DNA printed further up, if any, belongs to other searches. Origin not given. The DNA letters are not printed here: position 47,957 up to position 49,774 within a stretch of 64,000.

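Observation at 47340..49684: Translationally coupled TIR-like/helical-repeat protein plus PP2C phosphatase operon next to tRNA-Leu: candidate undescribed two-gene system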

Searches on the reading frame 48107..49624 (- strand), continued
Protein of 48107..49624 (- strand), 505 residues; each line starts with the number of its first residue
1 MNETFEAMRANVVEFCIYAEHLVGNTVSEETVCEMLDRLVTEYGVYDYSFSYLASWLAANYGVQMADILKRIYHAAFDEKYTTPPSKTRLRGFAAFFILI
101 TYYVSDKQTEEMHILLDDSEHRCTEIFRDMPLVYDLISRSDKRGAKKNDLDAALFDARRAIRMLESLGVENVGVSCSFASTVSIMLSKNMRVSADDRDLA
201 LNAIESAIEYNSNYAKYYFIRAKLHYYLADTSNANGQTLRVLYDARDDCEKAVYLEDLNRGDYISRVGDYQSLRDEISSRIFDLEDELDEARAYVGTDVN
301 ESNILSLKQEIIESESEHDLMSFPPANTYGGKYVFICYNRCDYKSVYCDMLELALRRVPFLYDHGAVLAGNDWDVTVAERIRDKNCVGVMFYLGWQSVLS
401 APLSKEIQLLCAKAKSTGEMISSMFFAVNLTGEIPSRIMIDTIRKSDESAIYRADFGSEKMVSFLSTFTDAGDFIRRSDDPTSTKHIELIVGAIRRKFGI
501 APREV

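Call 43: search_protein_families(library=pfam, proteins=[P0132, P0135, P0138, P0143, P0146, P0153, P0078, P0095, P0102, P0127], max_evalue=0.01)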
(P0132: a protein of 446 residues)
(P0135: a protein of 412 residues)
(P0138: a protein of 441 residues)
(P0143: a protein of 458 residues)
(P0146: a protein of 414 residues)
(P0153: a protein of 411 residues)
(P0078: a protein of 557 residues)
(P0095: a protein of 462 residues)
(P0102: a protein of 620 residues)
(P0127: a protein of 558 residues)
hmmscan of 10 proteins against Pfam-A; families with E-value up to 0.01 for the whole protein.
P0132 (446 aa): 3 families
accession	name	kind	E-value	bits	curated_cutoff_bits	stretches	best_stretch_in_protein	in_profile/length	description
PF06398.17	Pex24p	-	0.0087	15.6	26.8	0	294-386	93-174/358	Integral peroxisomal membrane peroxin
PF08238.18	Sel1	-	0.0091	17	30.7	0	181-206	10-34/36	Sel1 repeat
PF07719.23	TPR_2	-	0.0095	16.4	27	0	137-159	6-28/34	Tetratricopeptide repeat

P0135 (412 aa): 0 families

P0138 (441 aa): 0 families

P0143 (458 aa): 1 family
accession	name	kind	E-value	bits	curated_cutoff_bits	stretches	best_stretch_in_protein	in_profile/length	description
PF20990.2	DUF2207_C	-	0.0042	17.2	33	1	253-416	43-184/247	Predicted membrane protein (DUF2207) C-terminal domain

P0146 (414 aa): 1 family
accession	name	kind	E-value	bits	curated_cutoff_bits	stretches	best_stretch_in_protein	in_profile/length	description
PF20225.4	DUF6584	-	0.0028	18.2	27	1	251-352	62-164/171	Family of unknown function (DUF6584)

P0153 (411 aa): 2 families
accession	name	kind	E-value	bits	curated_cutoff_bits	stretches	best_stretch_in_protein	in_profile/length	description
PF06570.16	DUF1129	-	0.0031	17.6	29.1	1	314-407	72-164/207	Protein of unknown function (DUF1129)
PF15905.10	HMMR_N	-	0.007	16.3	30.1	0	259-329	236-306/330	Hyaluronan mediated motility receptor N-terminal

P0078 (557 aa): 1 family
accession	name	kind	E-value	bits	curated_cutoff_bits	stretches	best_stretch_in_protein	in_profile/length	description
PF13676.11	TIR_2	-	4.6e-11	43.7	28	1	397-491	1-92/122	TIR domain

P0095 (462 aa): 2 families
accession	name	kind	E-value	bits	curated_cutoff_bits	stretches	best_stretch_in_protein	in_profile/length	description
PF13676.11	TIR_2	-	5.6e-29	101.6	28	2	5-92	1-93/122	TIR domain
PF01582.25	TIR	-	1.1e-05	25.8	21.3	1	3-74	2-76/179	TIR domain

P0102 (620 aa): 4 families
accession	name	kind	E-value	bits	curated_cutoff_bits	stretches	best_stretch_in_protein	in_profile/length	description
PF02493.26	MORN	-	1.1e-59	195.2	22.5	9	540-561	1-22/23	MORN repeat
PF13676.11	TIR_2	-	7.1e-28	98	28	2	4-112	1-109/122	TIR domain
PF01582.25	TIR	-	7.7e-09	36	21.3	1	14-81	16-83/179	TIR domain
PF08937.16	ThsB_TIR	-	1.2e-05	26.1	21.2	1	5-92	1-97/100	Thoeris protein ThsB, TIR-like domain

P0127 (558 aa): 1 family
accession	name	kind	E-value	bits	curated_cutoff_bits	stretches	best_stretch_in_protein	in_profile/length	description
PF13676.11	TIR_2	-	2.1e-07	31.9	28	1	402-498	1-100/122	TIR domain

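Call 45: search_protein_families(library=pfam, proteins=[L004:10529-12796:+, L001:6685-7965:+], max_evalue=0.001)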
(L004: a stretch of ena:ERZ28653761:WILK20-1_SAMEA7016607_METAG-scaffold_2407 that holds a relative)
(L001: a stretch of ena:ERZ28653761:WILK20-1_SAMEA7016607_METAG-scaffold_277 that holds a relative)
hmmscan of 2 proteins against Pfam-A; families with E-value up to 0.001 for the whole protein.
L004:10529-12796:+ (755 aa): 0 families

L001:6685-7965:+ (426 aa): 0 families

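Call 52: find_homologous_proteins(query=A4, max_evalue=1e-20)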
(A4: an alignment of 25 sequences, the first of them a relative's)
Query A4 (25 sequences) (778 aa, profile of the alignment): 5 proteins with E <= 1e-20 among 8000 candidates.
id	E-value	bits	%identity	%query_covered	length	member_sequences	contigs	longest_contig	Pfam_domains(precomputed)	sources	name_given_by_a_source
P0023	4.4e-192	659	100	100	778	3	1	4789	-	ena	-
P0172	6.3e-81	291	29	52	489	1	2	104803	PF13676.12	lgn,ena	-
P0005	7.8e-76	274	37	65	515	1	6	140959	-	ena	-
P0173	3.4e-74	269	30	62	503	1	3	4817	-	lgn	-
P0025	4.5e-72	262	33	60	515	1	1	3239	-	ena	-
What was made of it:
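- Tried and rejected: With the fusion alignment as query it again found only 5 (call 52).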

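Call 54: find_encoding_contigs(protein=P0172, flank=8000, max_places=2)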
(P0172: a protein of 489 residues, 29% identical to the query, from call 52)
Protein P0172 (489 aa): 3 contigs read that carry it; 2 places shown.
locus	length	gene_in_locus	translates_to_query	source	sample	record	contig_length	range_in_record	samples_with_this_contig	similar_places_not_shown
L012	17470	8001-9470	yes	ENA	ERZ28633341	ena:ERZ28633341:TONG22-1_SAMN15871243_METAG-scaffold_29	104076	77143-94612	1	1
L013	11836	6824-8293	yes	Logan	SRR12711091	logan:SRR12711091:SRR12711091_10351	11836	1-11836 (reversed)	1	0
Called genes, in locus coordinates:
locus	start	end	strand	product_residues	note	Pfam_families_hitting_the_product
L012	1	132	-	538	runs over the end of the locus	PF07556:DUF1538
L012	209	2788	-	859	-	PF00009:GTP_EFTU, PF14492:EFG_III (weak), PF03764:EFG_IV, PF00679:EFG_C, PF05991:NYN_YacP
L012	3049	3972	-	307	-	PF13302:Acetyltransf_3, PF00583:Acetyltransf_1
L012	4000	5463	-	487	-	PF00512:HisKA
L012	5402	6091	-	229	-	PF00072:Response_reg, PF00486:Trans_reg_C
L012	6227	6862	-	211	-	-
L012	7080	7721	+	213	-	-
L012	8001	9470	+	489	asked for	PF13676:TIR_2 (faint)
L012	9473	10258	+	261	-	-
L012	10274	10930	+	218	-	-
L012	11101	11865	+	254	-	PF03309:Pan_kinase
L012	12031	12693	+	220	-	PF07155:ECF-ribofla_trS (weak), PF12822:ECF_trnsprt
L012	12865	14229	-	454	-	PF01336:tRNA_anti-codon (faint)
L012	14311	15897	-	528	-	PF01547:SBP_bac_1, PF13416:SBP_bac_8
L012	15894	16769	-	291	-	PF00528:BPD_transp_1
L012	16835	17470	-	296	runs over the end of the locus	PF00528:BPD_transp_1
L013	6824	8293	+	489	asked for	PF13676:TIR_2 (faint)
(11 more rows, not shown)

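Call 55: find_encoding_contigs(protein=P0023, flank=5000, max_places=2)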
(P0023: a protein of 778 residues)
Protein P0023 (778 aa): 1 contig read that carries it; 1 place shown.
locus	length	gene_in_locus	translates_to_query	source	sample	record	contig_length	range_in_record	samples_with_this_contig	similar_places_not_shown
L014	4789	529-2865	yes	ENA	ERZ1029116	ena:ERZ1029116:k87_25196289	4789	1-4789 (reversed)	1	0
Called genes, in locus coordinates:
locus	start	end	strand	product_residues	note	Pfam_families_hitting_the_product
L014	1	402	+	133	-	?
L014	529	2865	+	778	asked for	-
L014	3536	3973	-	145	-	-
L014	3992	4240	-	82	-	-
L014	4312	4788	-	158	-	?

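Call 58: predict_structure(alignment_id=A4)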
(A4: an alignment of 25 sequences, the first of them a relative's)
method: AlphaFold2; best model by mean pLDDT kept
length: 778 residues; sequences in the alignment: 25
mean_pLDDT: 83.1   pTM: 0.44
mean pLDDT of the five models: 83.1, 82.2, 82.0, 80.9, 80.0
residues with pLDDT >= 90: 334; 70-90: 315; 50-70: 78; < 50: 51
segments of 3 or more residues with pLDDT < 50: 1-10, 271-273, 304-335, 513-518
pLDDT, mean of each block of 10 residues (from residue 1): 43 58 73 88 91 87 86 88 86 71 87 95 90 90 91 94 83 96 89 95 90 94 89 91 81 82 76 63 85 78 41 36 36 52 85 83 78 80 73 92 91 90 94 88 84 88 86 88 65 72 82 48 92 84 90 94 72 91 88 87 97 89 69 96 93 96 95 84 90 94 96 94 95 95 95 90 82 95
secondary structure, 60 per line:
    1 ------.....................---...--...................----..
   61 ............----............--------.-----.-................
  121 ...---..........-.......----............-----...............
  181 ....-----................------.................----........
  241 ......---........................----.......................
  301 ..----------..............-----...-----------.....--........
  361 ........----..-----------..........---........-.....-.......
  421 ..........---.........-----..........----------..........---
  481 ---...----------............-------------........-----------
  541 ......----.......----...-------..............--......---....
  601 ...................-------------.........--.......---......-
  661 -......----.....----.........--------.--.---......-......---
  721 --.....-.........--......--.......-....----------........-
elements in order (helices of 4 or more, strands of 3 or more residues): H7-27 H36-54 H59-72 H77-88 H105-123 H127-136 H138-144 H149-160 H166-184 H190-205 H212-228 H233-246 H250-273 H278-302 H313-326 E346-350 H353-368 H386-395 E399-406 H408-412 H414-430 H434-437 E438-442 H448-457 H468-477 E484-486 H497-508 E522-529 E541-546 E551-557 H572-585 H588-593 H597-619 E633-641 E644-650 E654-659 E662-667 H672-676 H681-688 H705-710 E712-717 E723-727 H729-737 H740-745 H748-754 H756-759 E770-777
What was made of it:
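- The relative arrangement of domains in the fused AF2 model is not confident (pTM 0.44, call 58), so there is no structural hint about which residue the phosphatase faces.
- Tried and rejected: The fused AF2 model could not be used for domain-domain geometry (pTM 0.44, call 58).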

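Call 60: fold_search(model_id=the predicted structure, library=pdb)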
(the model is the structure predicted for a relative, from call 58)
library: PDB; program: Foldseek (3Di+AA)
matches with E <= 10: 1318; with E <= 0.001: 142
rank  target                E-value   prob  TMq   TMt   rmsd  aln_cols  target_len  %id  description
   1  6jkv_B                3.5e-10  1.00  0.25  0.79   3.6       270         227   20  PppA, a key regulatory component of T6SS in Pseudomonas aeruginosa (released 2019-06-26)
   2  6jkv_A                5.7e-10  1.00  0.25  0.77   4.3       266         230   20  PppA, a key regulatory component of T6SS in Pseudomonas aeruginosa (released 2019-06-26)
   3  2j86_B                1.1e-09  1.00  0.25  0.78   4.9       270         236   18  Structural analysis of the PP2C Family Phosphatase tPphA of Thermosynechococcus elongatus (released 2007-11-06)
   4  2y09                  1.9e-09  1.00  0.24  0.73   5.5       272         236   19  The cyanobacterial PP2C-like phosphatase tPphA requires three metals in the catalytic center for efficient catalysis (released 2011-02-09)
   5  2xzv                  2.2e-09  1.00  0.25  0.74   5.7       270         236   17  The cyanobacterial PP2C-like phosphatase tPphA requires three metals in the catalytic center for efficient catalysis (released 2011-02-09)
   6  5d2u                  6.3e-09  1.00  0.26  0.78   4.8       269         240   18  Crystal structure of tPphA Variant - H39A (released 2016-05-04)
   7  2jfr                  7.1e-09  1.00  0.22  0.66   6.2       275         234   17  Crystal structure of the PPM Ser-Thr phosphatase MsPP from Mycobacterium smegmatis in complex with phosphate at 0.83 A r (released 2007-07-24)
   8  2j86_A                8.1e-09  1.00  0.25  0.77   4.4       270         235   17  Structural analysis of the PP2C Family Phosphatase tPphA of Thermosynechococcus elongatus (released 2007-11-06)
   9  2j82                  1.0e-08  1.00  0.23  0.75   4.3       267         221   19  Structural analysis of the PP2C Family Phosphatase tPphA from Thermosynechococcus elongatus (released 2007-11-06)
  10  2jfs                  1.0e-08  1.00  0.22  0.67   6.3       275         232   17  Crystal structure of the PPM Ser-Thr phosphatase MsPP from Mycobacterium smegmatis in complex with cacodylate (released 2007-07-24)
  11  1txo_B                1.0e-08  1.00  0.24  0.70   6.2       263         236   17  Crystal structure of the Mycobacterium tuberculosis serine/threonine phosphatase PstP/Ppp at 1.95 A. (released 2004-11-23)
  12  1txo_A                1.5e-08  1.00  0.24  0.72   6.0       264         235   17  Crystal structure of the Mycobacterium tuberculosis serine/threonine phosphatase PstP/Ppp at 1.95 A. (released 2004-11-23)
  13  6iht_A                1.5e-08  1.00  0.24  0.68   6.4       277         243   16  Crystal structure of bacterial serine phosphatase bound with phosphorylated peptide (released 2019-08-07)
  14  5iti                  1.7e-08  1.00  0.25  0.76   5.4       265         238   18  A cynobacterial PP2C (tPphA) structure (released 2016-05-04)
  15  6ihl                  2.5e-08  1.00  0.25  0.72   5.7       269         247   16  Crystal structure of bacterial serine phosphatase (released 2019-08-07)
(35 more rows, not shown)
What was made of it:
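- On PPM / PP2C phosphatases (PF00481, PF13672): Foldseek gives PppA 6jkv at TMt 0.79, E 3.5e-10, and tPphA, MspP, PstP and Stp1 all at prob 1.00 (call 60).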

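Call 61: find_encoding_contigs(protein=P0047, flank=6000, max_places=2)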
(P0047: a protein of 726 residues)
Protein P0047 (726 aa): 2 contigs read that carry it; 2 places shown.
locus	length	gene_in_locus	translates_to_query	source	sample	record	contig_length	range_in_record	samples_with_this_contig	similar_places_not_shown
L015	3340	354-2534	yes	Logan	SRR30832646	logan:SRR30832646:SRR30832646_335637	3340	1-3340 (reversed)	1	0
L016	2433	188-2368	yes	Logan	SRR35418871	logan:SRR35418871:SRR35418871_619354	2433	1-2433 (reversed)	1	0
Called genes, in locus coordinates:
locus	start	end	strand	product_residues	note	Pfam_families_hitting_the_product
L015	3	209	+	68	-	?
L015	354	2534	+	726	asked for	PF21941:SMEK_N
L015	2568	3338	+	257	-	?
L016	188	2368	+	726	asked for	PF21941:SMEK_N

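Call 62: find_encoding_contigs(protein=P0056, flank=8000, max_places=3)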
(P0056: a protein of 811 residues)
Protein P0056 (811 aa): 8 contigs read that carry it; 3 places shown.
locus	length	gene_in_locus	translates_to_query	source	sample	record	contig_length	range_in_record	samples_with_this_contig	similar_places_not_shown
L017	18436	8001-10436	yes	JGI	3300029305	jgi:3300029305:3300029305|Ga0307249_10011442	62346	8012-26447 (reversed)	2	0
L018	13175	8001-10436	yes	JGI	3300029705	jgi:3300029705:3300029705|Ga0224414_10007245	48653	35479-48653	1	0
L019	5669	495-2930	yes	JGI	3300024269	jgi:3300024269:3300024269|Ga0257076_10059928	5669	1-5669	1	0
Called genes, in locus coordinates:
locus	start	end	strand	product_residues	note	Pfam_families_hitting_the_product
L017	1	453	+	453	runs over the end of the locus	PF05958:tRNA_U5-meth_tr, PF06325:PrmA (weak), PF02475:TRM5-TYW2_MTfase (weak), PF03602:Cons_hypoth95, PF05175:MTS, PF09445:Methyltransf_15, PF13649:Methyltransf_25, PF13847:Methyltransf_31, +4 more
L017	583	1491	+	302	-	PF02661:Fic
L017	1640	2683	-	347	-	PF00793:DAHP_synth_1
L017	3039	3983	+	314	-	PF01699:Na_Ca_ex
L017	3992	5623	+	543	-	PF02690:Na_Pi_cotrans, PF01895:PhoU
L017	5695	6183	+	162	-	PF00583:Acetyltransf_1, PF13508:Acetyltransf_7 (weak)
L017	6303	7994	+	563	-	PF00149:Metallophos, PF02872:5_nucleotid_C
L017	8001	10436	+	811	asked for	PF00481:PP2C (faint), PF13676:TIR_2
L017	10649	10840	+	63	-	-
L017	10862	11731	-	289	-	PF00126:HTH_1, PF03466:LysR_substrate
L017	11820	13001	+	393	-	PF01996:F420_ligase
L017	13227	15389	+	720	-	-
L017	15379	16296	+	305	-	-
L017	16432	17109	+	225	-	PF09997:DUF2238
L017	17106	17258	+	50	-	-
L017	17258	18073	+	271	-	-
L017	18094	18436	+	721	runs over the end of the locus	PF00005:ABC_tran, PF02463:SMC_N, PF13304:AAA_21 (faint)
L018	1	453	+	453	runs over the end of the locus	PF05958:tRNA_U5-meth_tr, PF06325:PrmA (weak), PF02475:TRM5-TYW2_MTfase (weak), PF03602:Cons_hypoth95, PF05175:MTS, PF09445:Methyltransf_15, PF13649:Methyltransf_25, PF13847:Methyltransf_31, +4 more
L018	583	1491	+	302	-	PF02661:Fic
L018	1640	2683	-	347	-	PF00793:DAHP_synth_1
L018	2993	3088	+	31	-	-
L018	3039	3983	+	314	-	PF01699:Na_Ca_ex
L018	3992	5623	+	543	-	PF02690:Na_Pi_cotrans, PF01895:PhoU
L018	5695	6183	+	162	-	PF00583:Acetyltransf_1, PF13508:Acetyltransf_7 (weak)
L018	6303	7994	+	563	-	PF00149:Metallophos, PF02872:5_nucleotid_C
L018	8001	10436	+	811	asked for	PF00481:PP2C (faint), PF13676:TIR_2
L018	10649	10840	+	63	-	-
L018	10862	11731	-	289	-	PF00126:HTH_1, PF03466:LysR_substrate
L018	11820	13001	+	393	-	PF01996:F420_ligase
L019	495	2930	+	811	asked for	PF00481:PP2C (faint), PF13676:TIR_2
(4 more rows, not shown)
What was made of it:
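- In L017/L018 a Metallophos/5'-nucleotidase gene ends 7 nt upstream of the fused gene (call 62).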

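Call 63: find_encoding_contigs(protein=P0052, flank=8000, max_places=3)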
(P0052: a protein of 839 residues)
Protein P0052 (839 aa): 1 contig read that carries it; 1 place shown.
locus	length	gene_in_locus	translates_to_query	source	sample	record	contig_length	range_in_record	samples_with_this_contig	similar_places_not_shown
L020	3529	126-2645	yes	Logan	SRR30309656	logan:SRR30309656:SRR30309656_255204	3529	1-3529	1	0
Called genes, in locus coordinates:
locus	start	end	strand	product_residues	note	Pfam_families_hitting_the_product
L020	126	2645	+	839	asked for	PF13676:TIR_2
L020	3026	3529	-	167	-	?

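Call 64: find_encoding_contigs(protein=P0053, flank=8000, max_places=3)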
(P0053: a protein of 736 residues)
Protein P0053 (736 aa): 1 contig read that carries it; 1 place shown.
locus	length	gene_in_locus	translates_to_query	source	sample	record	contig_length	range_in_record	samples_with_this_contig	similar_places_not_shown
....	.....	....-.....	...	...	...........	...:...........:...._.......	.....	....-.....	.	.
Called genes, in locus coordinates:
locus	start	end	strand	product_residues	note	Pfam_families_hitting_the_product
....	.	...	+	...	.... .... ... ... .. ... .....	-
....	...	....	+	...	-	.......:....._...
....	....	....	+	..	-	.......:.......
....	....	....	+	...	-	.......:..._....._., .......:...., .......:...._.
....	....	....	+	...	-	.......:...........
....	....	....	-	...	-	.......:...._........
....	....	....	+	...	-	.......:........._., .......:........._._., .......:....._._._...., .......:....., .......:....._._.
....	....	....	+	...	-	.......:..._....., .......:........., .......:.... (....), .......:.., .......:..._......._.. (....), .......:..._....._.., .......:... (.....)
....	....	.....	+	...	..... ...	-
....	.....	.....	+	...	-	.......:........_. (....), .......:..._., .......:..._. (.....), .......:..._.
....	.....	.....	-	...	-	?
